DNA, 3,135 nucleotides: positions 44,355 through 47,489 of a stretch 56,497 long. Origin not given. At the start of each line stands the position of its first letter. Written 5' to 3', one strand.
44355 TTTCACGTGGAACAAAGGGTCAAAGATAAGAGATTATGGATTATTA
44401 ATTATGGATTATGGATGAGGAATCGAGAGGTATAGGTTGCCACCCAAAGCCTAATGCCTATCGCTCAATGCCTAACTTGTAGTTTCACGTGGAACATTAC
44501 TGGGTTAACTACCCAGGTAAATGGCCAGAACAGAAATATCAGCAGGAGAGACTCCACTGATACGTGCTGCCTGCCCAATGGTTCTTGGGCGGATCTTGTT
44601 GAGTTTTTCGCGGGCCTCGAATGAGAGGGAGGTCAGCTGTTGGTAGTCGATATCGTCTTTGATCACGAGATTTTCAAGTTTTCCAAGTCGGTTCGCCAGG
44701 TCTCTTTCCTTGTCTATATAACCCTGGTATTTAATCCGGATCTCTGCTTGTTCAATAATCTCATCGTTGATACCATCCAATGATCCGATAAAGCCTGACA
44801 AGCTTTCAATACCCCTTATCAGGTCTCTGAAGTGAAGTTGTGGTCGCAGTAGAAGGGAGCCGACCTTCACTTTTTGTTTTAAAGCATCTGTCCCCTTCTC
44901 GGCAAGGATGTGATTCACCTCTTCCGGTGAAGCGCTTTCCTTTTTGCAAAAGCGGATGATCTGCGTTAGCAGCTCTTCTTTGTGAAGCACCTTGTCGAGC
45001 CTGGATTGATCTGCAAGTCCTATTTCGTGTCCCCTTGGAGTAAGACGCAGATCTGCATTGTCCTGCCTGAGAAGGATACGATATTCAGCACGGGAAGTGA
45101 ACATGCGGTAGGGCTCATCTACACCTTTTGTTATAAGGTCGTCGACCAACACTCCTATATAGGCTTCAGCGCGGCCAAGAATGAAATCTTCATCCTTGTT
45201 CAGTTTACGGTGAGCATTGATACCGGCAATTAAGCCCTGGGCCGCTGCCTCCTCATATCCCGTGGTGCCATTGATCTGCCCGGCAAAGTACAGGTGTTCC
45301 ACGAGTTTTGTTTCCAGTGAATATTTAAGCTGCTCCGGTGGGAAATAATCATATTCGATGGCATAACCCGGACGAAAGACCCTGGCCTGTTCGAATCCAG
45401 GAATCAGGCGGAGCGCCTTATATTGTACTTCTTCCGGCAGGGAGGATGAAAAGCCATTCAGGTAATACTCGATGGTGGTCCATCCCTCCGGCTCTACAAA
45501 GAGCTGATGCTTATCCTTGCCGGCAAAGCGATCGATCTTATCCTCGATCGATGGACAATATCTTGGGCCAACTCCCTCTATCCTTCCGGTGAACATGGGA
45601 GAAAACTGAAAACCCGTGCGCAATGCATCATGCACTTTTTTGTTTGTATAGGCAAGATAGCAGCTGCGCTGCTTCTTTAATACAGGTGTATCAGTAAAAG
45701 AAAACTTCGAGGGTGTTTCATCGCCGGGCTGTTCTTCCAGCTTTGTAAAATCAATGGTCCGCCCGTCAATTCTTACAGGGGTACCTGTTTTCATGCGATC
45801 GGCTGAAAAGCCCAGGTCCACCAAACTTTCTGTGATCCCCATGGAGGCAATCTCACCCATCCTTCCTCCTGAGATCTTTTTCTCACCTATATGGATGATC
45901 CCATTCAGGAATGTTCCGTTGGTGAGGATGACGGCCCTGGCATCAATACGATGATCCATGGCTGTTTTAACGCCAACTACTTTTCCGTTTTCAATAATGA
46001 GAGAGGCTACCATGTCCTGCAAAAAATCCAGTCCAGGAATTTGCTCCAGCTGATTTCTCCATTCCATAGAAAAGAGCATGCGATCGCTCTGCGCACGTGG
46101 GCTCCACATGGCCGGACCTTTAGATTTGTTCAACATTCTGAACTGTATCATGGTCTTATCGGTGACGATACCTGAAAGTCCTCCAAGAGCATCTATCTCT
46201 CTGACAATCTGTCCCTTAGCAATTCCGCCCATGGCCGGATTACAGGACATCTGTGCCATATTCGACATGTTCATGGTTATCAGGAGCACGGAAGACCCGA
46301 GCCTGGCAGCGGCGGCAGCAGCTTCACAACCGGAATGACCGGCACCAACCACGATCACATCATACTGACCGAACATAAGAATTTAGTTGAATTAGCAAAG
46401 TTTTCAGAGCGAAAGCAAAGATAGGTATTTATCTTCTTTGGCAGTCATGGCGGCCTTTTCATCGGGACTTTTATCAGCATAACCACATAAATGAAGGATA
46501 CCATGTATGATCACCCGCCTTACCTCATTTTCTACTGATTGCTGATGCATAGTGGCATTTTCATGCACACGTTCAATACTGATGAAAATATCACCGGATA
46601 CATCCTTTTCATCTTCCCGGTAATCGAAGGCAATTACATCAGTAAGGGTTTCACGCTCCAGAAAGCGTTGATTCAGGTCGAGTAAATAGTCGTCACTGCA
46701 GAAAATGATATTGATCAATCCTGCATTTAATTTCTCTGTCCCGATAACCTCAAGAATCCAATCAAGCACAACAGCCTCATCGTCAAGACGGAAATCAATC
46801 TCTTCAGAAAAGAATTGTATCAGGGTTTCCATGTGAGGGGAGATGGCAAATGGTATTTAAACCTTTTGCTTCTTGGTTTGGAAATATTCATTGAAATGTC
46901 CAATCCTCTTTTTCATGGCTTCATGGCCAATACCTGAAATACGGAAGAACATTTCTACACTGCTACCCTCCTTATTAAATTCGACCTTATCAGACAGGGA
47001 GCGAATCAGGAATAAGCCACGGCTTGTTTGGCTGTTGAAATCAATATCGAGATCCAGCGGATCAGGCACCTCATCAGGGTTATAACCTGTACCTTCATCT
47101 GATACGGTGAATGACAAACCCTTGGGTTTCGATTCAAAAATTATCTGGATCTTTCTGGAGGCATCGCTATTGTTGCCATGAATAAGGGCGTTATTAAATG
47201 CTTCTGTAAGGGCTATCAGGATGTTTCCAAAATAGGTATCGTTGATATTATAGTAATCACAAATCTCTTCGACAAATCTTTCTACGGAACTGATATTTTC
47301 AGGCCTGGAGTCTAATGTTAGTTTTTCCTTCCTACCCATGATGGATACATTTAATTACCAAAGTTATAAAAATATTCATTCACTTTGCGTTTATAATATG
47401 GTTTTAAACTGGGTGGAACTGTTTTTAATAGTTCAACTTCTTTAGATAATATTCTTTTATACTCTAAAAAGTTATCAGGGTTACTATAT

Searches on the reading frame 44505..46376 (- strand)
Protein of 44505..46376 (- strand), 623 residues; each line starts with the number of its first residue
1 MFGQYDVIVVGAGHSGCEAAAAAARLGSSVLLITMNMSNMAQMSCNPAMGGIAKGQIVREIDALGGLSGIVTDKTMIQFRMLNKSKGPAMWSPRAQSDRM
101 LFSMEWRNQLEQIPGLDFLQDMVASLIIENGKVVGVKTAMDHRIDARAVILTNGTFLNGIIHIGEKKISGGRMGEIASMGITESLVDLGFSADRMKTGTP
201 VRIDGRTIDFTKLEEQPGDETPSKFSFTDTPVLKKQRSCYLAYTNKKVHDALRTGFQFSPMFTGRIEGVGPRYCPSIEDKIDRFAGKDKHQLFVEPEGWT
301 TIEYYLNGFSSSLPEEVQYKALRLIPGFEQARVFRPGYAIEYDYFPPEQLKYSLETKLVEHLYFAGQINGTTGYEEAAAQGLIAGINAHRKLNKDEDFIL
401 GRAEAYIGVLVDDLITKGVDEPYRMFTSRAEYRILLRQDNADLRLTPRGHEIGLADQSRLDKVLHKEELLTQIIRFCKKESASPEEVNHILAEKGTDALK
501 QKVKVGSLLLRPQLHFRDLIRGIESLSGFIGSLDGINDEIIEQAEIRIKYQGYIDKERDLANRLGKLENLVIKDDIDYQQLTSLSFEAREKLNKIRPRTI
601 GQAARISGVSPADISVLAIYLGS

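Call 7: search_protein_families(library=pfam, proteins=[window:44505-46376:-])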
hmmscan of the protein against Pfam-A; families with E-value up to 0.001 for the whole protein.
window:44505-46376:- (623 aa): 10 families
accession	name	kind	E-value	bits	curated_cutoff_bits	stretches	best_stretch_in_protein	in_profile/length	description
PF01134.28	GIDA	-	2.2e-161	537.7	22.1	1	6-395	1-390/391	Glucose inhibited division protein A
PF13932.14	SAM_GIDA_C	-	2.8e-25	88.3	27.1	1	563-617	2-56/57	tRNA modifying enzyme MnmG/GidA C-terminal helical bundle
PF21680.2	GIDA_C_1st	-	4.8e-18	66.1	24.7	1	458-558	2-96/96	tRNA modifying enzyme MnmG/GidA C-terminal helical domain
PF12831.13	FAD_oxidored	-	1.1e-06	28.7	27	1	6-36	1-31/416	FAD dependent oxidoreductase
PF00890.30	FAD_binding_2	-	1.3e-06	28.4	20.4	1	6-35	1-30/414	FAD binding domain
PF01266.30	DAO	-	1.8e-05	24.9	27.9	0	6-36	1-31/353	FAD dependent oxidoreductase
PF00070.33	Pyr_redox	-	3.6e-05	24.6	22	1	7-38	2-33/82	Pyridine nucleotide-disulphide oxidoreductase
PF07992.20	Pyr_redox_2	-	5.2e-05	23.3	26.1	1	6-47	2-42/291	Pyridine nucleotide-disulphide oxidoreductase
PF01262.27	AlaDh_PNT_C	-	0.00046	20.1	23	0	6-43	30-67/214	Alanine dehydrogenase/PNT, C-terminal domain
PF03486.20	HI0933_like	-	0.00081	19.3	50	0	6-36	2-32/244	HI0933-like protein Rossmann domain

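Call 24: find_related_loci(query=window:44505-46376:-, collection=genome_contigs, flank=3000)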
Query window:44505-46376:- (623 aa) in genome_contigs; peptide patterns used: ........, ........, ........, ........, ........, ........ (x = any residue, [..] = any of these).
600 stretches matched a pattern (row limit reached: there are more); 600 encode a relative of the query (tblastn E <= 1e-3); the best 80 are kept; 80 distinct loci.
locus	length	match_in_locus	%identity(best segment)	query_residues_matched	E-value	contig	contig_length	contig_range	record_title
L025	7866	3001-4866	82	1-622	0e+0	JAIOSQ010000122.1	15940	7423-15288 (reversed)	MAG: Bacteroidales bacterium isolate SMBSF48 bin_32_k127_26148, whole genome shotgun sequence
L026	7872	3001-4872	68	1-622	0e+0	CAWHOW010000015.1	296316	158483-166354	MAG: uncultured Bacteroidetes bacterium isolate MFD04780.bin.1.106 genome assembly, contig: contig_15338, whole genome s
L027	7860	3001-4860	67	1-621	0e+0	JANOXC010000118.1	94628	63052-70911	MAG: Bacteroidota bacterium isolate VAR_35_metabat_28 VAR_35_k141_5379255, whole genome shotgun sequence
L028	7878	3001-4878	66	1-622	0e+0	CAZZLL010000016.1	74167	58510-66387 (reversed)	MAG TPA_asm: uncultured Lentimicrobiaceae bacterium isolate SRP141376_co3_47 genome assembly, contig: NODE_766_length_74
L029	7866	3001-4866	68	1-622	0e+0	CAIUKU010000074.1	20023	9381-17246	MAG: uncultured Bacteroidales bacterium isolate Loclat_bin-11079 genome assembly, contig: bin-11079:074/526, whole genom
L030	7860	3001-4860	66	1-622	0e+0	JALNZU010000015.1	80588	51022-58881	MAG: Bacteroidales bacterium isolate SO_2017_LW2 bin 114 scaffold_683_c1_LW138R_2017, whole genome shotgun sequence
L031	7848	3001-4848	67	5-619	0e+0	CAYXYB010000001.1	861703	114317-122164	MAG TPA_asm: uncultured Lentimicrobiaceae bacterium isolate SRP263991_co5_611 genome assembly, contig: NODE_3_length_861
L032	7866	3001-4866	65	1-622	0e+0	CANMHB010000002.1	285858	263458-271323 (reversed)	MAG: Flavobacteriales bacterium isolate ZE-Oct18-81 genome assembly, contig: ZE-Oct18-C8, whole genome shotgun sequence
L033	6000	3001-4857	64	1-622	0e+0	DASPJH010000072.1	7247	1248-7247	MAG TPA_asm: Bacteroidia bacterium isolate SMAG_U12004 k141_215562, whole genome shotgun sequence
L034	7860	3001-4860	63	1-622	0e+0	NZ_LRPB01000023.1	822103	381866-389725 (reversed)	Roseivirga seohaensis strain SW-152 contig_3, whole genome shotgun sequence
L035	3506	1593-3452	63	1-622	0e+0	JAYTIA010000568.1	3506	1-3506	MAG: Saprospiraceae bacterium isolate GFS_2611 GFS_2611_567, whole genome shotgun sequence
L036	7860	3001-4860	66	1-622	0e+0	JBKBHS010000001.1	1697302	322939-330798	MAG: Bacteroidia bacterium isolate 21I_069.bin.58 NODE_3_length_1697302_cov_67.833188, whole genome shotgun sequence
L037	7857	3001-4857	64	1-622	0e+0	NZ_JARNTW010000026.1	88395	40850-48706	Runella sp. MFBS21 spades_K_17_127_26, whole genome shotgun sequence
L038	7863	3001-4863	67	2-622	0e+0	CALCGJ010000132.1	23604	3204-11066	MAG TPA_asm: uncultured Bacteroidetes bacterium isolate ERR2206790_bin.55_CONCOCT_v1.1_MAG genome assembly, contig: ERZ8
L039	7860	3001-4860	63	1-622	0e+0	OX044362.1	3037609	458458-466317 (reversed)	MAG: uncultured Roseivirga sp. isolate AI_MB341 genome assembly, chromosome: AI_MB341_contig-1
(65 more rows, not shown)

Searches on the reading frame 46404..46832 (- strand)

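Call 7: search_protein_families(library=pfam, proteins=[window:46404-46832:-])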
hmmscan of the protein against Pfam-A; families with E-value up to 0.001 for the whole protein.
window:46404-46832:- (142 aa): 1 family
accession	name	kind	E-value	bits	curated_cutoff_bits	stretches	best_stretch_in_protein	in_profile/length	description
PF02130.23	YbeY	-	9.2e-28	97.1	25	1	19-138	8-127/129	Endoribonuclease YbeY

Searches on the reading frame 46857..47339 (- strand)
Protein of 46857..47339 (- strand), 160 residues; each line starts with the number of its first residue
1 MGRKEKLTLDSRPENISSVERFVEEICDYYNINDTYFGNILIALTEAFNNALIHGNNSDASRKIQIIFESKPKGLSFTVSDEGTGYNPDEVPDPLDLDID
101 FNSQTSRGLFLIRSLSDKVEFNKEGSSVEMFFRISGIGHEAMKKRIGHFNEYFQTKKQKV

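Call 7: search_protein_families(library=pfam, proteins=[window:46857-47339:-])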
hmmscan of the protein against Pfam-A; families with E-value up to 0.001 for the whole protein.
window:46857-47339:- (160 aa): 2 families
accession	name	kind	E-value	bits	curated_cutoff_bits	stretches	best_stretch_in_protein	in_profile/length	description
PF13581.12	HATPase_c_2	-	2.1e-23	83.2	27.4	1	11-130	3-125/127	Histidine kinase-like ATPase domain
PF02518.31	HATPase_c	-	7.5e-06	26.8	26.4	1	43-130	9-105/111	Histidine kinase-, DNA gyrase B-, and HSP90-like ATPase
